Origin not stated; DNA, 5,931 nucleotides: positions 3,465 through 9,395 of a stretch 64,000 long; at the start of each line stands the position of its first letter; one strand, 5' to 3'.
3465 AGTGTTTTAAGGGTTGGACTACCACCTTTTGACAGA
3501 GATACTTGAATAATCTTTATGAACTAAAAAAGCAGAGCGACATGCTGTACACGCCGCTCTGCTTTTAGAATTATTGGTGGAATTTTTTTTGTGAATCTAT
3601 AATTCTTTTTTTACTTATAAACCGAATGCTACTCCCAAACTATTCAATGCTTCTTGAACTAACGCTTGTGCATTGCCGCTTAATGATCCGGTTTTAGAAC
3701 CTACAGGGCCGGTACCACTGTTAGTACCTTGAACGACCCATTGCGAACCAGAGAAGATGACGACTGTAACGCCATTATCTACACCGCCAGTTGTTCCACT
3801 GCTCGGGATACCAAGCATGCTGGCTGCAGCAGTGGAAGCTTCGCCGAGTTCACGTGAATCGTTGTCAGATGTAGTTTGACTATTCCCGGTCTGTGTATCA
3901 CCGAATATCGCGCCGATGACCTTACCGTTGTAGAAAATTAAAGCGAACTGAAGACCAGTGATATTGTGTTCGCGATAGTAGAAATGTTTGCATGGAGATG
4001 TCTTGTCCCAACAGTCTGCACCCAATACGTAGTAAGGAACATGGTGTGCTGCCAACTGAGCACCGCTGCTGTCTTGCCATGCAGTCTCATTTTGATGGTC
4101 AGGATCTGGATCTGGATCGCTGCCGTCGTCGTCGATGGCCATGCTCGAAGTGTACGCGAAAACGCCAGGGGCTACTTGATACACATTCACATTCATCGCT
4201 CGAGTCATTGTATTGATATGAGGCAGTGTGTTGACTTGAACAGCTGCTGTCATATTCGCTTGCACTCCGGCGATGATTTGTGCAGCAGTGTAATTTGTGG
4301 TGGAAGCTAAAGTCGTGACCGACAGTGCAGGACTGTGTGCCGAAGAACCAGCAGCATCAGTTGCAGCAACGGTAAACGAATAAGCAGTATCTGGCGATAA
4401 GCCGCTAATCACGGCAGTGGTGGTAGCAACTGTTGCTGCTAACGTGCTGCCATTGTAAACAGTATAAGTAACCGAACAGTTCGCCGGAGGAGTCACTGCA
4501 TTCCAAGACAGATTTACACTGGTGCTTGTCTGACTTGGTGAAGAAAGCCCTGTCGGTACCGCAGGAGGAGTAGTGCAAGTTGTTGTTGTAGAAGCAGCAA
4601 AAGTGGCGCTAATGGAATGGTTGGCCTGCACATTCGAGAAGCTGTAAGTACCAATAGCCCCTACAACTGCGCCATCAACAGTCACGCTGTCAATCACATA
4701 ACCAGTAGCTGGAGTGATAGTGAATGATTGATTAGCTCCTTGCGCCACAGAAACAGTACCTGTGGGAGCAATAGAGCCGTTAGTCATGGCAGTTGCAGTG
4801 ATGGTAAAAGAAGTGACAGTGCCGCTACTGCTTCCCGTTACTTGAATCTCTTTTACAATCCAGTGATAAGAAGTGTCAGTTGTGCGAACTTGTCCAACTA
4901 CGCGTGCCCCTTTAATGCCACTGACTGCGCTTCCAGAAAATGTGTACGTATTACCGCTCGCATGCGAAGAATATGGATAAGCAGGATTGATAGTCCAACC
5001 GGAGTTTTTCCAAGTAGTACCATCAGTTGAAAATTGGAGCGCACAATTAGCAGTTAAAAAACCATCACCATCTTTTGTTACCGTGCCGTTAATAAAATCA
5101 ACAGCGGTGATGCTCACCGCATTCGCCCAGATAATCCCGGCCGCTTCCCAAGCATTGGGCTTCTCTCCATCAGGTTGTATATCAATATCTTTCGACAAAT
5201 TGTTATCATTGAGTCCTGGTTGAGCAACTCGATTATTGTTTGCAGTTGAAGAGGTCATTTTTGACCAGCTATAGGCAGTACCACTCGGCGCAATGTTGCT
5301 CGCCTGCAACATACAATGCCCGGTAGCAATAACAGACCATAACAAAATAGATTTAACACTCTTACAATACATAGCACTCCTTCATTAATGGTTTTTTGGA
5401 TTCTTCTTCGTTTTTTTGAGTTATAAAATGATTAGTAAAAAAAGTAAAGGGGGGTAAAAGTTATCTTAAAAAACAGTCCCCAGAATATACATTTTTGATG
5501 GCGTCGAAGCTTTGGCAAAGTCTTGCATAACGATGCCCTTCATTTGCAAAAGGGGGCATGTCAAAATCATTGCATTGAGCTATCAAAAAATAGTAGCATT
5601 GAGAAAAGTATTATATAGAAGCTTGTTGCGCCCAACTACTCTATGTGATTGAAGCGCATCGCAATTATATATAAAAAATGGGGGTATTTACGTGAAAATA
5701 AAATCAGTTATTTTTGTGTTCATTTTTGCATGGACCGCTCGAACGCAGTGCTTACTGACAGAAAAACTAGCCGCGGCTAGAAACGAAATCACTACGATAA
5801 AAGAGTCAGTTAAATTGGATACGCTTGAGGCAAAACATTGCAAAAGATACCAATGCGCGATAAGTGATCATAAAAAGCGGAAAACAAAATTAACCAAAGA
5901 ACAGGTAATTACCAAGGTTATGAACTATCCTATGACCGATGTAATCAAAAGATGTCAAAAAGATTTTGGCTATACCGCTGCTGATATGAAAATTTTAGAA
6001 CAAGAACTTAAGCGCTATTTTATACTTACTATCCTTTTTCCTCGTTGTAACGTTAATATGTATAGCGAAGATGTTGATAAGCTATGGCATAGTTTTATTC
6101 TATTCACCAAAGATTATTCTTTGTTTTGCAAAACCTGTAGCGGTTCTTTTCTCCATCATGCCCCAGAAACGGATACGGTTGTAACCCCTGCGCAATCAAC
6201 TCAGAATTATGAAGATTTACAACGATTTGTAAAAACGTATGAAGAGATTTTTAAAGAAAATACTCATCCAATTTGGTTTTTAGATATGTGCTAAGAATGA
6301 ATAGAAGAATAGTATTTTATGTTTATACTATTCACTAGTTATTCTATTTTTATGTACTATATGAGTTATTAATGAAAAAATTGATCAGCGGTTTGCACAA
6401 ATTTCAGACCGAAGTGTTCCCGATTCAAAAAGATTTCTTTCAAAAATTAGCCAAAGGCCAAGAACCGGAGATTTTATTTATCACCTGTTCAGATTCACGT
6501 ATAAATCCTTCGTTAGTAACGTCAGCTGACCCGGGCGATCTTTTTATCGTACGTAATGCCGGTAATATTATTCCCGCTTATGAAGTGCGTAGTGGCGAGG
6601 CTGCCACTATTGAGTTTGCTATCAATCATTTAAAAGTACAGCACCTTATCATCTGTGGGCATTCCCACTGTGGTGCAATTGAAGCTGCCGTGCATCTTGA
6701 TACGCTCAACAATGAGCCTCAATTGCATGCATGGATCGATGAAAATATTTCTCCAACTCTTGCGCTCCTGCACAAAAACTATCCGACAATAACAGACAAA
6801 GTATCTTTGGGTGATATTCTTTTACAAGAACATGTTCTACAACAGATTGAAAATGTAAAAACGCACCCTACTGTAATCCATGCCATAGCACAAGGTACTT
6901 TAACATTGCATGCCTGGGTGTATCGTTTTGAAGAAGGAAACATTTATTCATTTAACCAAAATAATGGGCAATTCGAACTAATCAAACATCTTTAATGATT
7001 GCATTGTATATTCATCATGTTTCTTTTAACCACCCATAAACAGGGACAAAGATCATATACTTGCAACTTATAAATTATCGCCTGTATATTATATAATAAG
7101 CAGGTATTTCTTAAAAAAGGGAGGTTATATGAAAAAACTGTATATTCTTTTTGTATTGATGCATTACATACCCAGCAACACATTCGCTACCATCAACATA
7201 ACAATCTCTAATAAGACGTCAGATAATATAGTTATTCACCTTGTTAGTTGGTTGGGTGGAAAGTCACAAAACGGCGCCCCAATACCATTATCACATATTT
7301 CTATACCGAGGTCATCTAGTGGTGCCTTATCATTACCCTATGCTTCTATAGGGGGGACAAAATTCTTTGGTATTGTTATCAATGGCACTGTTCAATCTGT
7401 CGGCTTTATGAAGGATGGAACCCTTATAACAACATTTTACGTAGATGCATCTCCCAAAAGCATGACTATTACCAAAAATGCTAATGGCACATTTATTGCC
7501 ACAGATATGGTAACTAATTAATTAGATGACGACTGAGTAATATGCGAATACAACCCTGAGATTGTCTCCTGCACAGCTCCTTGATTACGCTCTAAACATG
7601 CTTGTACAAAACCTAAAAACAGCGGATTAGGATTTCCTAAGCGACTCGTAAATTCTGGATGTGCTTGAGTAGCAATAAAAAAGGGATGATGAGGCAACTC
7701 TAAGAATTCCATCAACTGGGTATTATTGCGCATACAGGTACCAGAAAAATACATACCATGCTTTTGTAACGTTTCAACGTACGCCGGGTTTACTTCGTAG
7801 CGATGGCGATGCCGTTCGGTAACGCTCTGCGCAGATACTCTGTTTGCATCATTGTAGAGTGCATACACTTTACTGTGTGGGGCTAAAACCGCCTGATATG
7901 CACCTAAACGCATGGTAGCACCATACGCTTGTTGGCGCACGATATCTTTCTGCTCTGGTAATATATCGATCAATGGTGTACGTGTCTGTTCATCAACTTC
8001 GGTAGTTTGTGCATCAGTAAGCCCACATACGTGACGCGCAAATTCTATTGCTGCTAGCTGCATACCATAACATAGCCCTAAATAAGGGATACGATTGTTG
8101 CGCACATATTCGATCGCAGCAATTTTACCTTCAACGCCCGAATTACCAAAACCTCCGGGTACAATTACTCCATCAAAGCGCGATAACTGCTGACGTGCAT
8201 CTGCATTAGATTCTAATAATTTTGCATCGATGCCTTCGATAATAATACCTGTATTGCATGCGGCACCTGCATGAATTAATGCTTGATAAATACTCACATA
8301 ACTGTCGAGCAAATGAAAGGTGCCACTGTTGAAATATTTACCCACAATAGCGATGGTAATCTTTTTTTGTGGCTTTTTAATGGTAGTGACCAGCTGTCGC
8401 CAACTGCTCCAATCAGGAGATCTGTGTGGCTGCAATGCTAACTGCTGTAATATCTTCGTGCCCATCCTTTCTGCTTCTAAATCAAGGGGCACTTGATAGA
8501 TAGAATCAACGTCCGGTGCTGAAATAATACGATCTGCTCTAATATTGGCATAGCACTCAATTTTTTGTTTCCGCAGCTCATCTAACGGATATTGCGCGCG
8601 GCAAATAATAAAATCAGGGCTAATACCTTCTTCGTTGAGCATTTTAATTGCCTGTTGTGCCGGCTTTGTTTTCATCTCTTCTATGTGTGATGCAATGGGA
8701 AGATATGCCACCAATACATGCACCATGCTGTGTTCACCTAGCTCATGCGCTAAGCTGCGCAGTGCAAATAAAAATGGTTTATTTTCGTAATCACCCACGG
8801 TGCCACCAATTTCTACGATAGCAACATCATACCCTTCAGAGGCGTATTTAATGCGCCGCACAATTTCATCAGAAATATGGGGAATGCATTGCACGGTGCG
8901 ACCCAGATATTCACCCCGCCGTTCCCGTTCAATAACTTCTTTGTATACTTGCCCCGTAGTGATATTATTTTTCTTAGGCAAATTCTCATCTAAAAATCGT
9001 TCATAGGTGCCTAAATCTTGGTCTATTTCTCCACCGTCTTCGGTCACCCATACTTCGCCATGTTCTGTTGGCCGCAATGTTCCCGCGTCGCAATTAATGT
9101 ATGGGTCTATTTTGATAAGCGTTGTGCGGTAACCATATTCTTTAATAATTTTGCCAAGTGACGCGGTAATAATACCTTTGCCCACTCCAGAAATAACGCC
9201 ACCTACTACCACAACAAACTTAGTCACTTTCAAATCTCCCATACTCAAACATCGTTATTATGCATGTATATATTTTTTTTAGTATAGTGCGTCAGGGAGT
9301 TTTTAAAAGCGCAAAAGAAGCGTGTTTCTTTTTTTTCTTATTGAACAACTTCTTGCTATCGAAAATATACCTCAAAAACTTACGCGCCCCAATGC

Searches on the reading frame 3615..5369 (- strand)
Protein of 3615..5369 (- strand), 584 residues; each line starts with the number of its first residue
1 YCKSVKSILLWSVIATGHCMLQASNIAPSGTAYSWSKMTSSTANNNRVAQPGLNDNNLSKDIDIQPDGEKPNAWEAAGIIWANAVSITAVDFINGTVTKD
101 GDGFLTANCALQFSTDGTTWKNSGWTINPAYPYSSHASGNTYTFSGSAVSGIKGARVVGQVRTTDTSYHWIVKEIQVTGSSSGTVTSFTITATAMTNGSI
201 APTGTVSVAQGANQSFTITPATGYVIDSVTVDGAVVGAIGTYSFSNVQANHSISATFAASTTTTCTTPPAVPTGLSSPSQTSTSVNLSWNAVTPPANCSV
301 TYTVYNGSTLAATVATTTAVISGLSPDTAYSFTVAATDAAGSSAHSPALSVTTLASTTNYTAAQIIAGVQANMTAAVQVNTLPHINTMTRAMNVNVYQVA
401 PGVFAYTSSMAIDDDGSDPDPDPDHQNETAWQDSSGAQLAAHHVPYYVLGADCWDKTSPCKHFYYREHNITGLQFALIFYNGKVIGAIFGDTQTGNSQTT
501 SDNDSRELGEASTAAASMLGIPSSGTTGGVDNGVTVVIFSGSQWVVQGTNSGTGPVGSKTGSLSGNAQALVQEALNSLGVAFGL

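Call 56: search_protein_families(library=pfam, proteins=[window:3615-5369:-], max_evalue=0.00001)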
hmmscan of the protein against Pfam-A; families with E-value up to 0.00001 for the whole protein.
window:3615-5369:- (584 aa): 2 families
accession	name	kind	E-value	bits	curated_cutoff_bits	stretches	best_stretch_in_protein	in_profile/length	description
PF07335.16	Glyco_hydro_75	-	1.8e-11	45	27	1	410-547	1-137/165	Fungal chitosanase of glycosyl hydrolase group 75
PF00041.27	fn3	-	2.5e-08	34.5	25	1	272-351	3-83/84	Fibronectin type III domain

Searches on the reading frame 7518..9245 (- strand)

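Call 56: search_protein_families(library=pfam, proteins=[window:7518-9245:-], max_evalue=0.00001)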
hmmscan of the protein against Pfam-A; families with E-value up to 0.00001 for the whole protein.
window:7518-9245:- (575 aa): 3 families
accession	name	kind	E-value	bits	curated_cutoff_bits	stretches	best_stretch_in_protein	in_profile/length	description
PF06418.20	CTP_synth_N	-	2e-106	355.7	26.1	1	9-271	1-265/265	CTP synthase N-terminus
PF00117.34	GATase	-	2.5e-34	119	22.8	1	312-548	2-189/190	Glutamine amidotransferase class-I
PF01656.29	CbiA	-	2.7e-06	27.8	25.4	0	18-278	7-54/125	CobQ/CobB/MinD/ParA nucleotide binding domain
